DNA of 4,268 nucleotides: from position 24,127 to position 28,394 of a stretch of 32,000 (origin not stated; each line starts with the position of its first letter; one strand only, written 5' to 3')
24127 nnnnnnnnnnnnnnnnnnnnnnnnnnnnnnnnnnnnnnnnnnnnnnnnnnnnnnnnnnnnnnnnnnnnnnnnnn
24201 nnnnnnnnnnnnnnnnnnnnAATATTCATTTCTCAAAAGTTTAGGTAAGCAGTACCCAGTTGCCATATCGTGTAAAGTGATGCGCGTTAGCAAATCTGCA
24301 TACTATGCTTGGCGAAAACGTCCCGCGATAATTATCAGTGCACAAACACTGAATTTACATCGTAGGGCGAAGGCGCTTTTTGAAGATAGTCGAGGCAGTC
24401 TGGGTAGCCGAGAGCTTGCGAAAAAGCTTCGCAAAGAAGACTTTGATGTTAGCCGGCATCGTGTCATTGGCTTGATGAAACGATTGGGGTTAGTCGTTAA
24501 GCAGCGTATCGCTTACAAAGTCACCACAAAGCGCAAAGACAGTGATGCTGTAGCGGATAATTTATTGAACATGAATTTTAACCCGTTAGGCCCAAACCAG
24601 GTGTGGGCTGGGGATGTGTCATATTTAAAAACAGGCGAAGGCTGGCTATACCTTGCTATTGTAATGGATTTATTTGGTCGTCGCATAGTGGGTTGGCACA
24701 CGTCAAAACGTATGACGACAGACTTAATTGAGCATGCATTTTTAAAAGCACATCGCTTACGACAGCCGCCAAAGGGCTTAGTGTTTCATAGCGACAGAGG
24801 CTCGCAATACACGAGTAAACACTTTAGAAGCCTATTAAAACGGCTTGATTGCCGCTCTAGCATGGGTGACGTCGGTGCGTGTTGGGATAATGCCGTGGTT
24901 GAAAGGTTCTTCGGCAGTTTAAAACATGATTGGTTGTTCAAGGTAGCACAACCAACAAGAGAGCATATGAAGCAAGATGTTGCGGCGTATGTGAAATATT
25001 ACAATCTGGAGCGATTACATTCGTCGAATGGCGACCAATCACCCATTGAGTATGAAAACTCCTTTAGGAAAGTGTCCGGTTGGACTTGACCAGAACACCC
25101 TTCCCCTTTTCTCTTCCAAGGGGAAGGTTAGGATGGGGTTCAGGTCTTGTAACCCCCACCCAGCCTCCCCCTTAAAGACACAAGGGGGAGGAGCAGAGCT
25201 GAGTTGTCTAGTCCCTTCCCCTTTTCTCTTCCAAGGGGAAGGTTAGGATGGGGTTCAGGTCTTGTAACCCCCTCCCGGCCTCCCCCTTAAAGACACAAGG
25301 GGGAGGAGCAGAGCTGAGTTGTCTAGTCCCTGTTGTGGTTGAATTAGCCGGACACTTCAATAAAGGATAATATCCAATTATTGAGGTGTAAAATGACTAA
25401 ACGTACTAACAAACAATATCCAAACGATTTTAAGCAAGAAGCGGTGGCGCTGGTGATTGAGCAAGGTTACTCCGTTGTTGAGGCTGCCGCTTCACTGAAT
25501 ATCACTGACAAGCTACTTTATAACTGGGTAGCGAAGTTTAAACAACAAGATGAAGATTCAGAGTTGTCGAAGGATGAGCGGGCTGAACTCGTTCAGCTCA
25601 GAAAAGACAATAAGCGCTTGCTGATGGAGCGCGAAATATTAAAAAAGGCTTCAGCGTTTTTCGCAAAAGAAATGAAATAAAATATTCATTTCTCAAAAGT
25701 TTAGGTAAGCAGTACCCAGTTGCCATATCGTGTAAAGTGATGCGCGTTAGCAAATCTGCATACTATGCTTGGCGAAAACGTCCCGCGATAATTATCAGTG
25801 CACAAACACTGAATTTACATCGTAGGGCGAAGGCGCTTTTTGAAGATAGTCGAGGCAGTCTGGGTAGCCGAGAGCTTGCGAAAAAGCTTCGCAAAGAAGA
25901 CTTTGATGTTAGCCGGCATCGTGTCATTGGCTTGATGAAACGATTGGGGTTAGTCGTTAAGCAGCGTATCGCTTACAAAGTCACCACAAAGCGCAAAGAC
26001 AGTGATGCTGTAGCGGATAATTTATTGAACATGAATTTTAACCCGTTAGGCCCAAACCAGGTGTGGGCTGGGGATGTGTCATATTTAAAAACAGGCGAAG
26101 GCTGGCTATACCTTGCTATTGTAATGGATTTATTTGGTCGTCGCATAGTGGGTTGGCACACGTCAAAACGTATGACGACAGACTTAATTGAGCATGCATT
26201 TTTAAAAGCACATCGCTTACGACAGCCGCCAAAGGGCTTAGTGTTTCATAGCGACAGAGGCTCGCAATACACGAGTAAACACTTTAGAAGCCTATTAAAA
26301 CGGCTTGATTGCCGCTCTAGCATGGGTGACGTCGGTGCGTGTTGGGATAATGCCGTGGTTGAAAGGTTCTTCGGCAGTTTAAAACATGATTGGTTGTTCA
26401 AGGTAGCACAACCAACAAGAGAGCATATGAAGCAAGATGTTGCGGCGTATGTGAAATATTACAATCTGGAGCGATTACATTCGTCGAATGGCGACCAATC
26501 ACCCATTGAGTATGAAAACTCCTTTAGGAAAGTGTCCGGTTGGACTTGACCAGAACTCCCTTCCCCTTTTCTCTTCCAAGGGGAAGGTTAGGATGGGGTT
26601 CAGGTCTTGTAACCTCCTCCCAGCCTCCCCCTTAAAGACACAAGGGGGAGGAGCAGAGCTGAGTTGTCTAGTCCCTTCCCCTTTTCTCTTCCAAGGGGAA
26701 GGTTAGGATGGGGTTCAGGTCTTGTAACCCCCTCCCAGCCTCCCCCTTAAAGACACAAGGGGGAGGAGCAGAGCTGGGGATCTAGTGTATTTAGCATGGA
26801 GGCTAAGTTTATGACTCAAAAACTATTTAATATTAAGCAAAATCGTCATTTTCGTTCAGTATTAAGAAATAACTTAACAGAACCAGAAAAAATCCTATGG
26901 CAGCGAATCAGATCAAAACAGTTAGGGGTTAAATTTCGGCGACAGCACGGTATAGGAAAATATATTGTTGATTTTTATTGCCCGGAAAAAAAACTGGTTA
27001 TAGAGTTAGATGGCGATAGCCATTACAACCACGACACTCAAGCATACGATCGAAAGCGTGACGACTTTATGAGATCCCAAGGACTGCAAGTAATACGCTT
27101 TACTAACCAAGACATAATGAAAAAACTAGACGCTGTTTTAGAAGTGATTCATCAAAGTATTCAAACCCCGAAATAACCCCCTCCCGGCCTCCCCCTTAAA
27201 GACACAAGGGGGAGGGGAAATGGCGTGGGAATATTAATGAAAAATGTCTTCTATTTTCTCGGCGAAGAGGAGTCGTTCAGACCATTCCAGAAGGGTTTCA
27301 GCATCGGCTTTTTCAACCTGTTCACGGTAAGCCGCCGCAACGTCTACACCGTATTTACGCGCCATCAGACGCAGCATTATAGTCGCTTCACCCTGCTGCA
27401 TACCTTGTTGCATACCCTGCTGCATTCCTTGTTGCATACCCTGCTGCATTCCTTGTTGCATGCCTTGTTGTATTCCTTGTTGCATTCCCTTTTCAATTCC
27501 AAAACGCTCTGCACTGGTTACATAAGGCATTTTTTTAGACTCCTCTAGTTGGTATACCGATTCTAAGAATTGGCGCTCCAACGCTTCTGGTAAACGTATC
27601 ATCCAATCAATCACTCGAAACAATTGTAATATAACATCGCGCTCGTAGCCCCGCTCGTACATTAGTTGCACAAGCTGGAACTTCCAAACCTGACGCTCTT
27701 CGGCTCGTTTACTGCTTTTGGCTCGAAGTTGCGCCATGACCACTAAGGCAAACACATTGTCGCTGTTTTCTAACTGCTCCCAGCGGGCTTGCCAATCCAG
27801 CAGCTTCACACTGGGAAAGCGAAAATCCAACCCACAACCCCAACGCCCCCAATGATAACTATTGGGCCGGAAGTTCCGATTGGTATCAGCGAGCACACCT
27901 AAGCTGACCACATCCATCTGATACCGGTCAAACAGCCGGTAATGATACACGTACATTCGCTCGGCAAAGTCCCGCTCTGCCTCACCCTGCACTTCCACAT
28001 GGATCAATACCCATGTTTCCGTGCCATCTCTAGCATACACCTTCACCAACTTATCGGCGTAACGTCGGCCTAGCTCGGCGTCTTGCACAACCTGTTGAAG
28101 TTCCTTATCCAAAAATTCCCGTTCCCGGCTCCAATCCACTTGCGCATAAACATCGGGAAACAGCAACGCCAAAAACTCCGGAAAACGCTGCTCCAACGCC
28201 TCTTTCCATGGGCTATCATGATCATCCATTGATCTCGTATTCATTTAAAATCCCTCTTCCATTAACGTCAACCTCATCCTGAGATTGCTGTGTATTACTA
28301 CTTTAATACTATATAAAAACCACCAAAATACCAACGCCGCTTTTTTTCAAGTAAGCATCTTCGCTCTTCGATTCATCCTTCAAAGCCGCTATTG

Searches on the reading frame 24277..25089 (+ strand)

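Call 76: search_protein_families(library=pfam, proteins=[window:24277-25089:+], max_evalue=0.001)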
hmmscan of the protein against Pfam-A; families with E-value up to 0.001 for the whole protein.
window:24277-25089:+ (270 aa): 4 families
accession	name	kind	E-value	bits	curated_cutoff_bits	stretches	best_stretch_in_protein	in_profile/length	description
PF00665.32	rve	-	9.6e-27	93.7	32.6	1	105-202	3-102/102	Integrase core domain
PF13683.12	rve_3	-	4e-14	52.5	26.5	1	191-256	2-67/67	Integrase core domain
PF13276.12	HTH_21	-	9.6e-11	42.2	28.1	1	28-77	8-57/60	HTH-like domain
PF13333.12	rve_2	-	1.4e-09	38.4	22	1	209-261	1-53/56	Integrase core domain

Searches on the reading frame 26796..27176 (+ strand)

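Call 76: search_protein_families(library=pfam, proteins=[window:26796-27176:+], max_evalue=0.001)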
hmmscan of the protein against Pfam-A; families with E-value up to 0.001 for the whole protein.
window:26796-27176:+ (126 aa): 2 families
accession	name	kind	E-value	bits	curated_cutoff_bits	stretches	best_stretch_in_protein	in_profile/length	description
PF04480.18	DUF559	-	2.6e-34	117.8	20.6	1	18-122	5-108/109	Protein of unknown function (DUF559)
PF18741.7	MTES_1575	-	3.2e-08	34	38.2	1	41-122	10-96/96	REase_MTES_1575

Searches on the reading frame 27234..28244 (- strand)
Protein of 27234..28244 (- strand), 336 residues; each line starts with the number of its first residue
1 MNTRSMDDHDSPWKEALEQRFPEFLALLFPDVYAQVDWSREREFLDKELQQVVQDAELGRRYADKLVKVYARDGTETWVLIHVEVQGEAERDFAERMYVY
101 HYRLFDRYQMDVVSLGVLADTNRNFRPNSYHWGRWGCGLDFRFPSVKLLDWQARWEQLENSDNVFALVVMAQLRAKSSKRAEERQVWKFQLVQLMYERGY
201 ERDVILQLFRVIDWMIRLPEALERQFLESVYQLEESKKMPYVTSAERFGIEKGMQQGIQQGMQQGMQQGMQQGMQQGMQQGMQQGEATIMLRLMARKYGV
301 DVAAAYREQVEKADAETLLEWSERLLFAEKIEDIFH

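Call 5: search_protein_families(library=ncbifam, proteins=[window:27234-28244:-], max_evalue=0.001)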
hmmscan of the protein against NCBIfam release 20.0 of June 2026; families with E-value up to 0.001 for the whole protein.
window:27234-28244:- (336 aa): 4 families
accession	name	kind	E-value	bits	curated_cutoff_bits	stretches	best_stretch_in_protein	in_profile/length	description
NF009925.1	PRK13386.1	equivalog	8.5e-10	38.3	192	1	249-288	46-85/228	flagellar assembly protein FliH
NF004267.1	PRK05687.1-3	equivalog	1.7e-09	37.2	293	1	248-290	78-124/266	flagellar assembly protein FliH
NF004270.2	PRK05687.2-1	equivalog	1.6e-08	34.5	180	1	240-291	39-92/223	flagellar assembly protein FliH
NF004266.1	PRK05687.1-1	equivalog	1.5e-07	31.1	260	1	243-286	51-94/230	flagellar assembly protein FliH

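Call 76: search_protein_families(library=pfam, proteins=[window:27234-28244:-], max_evalue=0.001)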
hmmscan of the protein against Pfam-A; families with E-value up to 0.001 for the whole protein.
window:27234-28244:- (336 aa): 1 family
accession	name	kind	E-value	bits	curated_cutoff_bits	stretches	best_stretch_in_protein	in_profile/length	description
PF14261.11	DUF4351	-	0.00066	20.1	25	1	279-334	1-55/59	Domain of unknown function (DUF4351)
